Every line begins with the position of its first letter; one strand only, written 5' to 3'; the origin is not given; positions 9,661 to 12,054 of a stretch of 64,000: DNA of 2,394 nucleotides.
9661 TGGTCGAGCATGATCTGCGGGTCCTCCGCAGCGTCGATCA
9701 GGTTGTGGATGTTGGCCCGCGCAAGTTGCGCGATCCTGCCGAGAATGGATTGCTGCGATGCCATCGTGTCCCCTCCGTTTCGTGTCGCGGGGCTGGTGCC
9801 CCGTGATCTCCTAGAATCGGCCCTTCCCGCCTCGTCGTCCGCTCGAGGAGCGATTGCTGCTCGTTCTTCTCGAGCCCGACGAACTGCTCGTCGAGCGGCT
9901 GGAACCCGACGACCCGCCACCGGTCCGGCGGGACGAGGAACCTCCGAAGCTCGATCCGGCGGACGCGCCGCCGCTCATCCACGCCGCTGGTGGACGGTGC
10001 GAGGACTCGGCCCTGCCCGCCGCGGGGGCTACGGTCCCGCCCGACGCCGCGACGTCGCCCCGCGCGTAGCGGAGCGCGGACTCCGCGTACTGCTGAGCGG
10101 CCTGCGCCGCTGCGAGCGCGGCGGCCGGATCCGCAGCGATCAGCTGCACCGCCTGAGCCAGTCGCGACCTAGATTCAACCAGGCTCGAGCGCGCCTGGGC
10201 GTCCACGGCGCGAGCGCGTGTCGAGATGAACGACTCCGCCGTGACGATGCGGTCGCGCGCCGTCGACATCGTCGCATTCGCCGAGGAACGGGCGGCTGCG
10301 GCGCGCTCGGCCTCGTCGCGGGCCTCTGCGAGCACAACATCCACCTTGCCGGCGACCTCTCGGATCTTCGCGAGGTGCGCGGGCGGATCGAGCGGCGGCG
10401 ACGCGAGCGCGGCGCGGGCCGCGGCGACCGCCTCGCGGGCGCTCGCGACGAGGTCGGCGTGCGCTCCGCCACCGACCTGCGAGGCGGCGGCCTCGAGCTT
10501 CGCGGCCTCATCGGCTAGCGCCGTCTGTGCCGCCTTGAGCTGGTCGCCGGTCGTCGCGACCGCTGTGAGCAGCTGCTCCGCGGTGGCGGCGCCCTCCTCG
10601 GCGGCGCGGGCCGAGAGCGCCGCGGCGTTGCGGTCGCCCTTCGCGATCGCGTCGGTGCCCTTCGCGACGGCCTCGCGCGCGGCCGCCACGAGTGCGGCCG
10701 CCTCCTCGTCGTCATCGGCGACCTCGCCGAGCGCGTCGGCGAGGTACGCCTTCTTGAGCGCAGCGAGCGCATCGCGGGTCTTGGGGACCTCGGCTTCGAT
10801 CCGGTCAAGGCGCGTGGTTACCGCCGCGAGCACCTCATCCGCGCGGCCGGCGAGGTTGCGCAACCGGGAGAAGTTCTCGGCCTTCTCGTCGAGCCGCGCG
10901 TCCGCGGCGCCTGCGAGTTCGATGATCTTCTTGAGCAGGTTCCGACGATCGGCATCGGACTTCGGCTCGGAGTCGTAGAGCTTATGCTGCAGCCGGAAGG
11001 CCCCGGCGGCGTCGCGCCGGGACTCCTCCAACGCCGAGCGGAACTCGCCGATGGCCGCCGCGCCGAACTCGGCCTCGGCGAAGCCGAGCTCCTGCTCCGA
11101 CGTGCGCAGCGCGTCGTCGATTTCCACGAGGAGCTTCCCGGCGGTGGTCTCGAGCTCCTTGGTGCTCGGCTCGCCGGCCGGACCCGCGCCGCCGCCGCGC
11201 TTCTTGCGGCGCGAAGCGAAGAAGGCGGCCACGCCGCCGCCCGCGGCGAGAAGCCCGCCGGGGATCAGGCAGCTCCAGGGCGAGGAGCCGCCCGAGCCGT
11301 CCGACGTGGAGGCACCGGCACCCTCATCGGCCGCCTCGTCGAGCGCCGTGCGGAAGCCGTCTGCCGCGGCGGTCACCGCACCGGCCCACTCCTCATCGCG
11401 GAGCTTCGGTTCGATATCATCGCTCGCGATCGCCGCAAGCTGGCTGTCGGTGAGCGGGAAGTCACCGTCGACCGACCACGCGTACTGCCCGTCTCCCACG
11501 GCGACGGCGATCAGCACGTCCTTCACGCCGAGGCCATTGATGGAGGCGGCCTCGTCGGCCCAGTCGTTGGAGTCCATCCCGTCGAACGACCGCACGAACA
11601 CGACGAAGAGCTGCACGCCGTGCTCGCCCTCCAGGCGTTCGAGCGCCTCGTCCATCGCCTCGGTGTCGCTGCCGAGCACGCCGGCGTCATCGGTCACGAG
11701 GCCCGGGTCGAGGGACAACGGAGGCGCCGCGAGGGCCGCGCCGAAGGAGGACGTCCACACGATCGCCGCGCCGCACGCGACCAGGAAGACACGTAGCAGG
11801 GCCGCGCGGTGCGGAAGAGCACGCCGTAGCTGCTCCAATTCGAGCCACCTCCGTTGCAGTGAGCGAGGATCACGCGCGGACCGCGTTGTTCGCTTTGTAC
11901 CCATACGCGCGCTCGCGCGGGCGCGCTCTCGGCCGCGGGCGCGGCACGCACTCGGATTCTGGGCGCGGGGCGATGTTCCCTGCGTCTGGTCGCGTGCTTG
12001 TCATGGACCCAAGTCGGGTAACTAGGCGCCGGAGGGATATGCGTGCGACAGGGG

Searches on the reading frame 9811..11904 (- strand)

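Call 16: search_protein_families(library=pfam, proteins=[window:9811-11904:-], max_evalue=0.00001)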
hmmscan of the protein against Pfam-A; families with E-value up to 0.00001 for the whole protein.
window:9811-11904:- (697 aa): 1 family
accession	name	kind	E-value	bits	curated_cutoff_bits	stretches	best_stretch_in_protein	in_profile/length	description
PF04536.20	TPM_phosphatase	-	9e-22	77.9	22.1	1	70-184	1-122/125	TPM domain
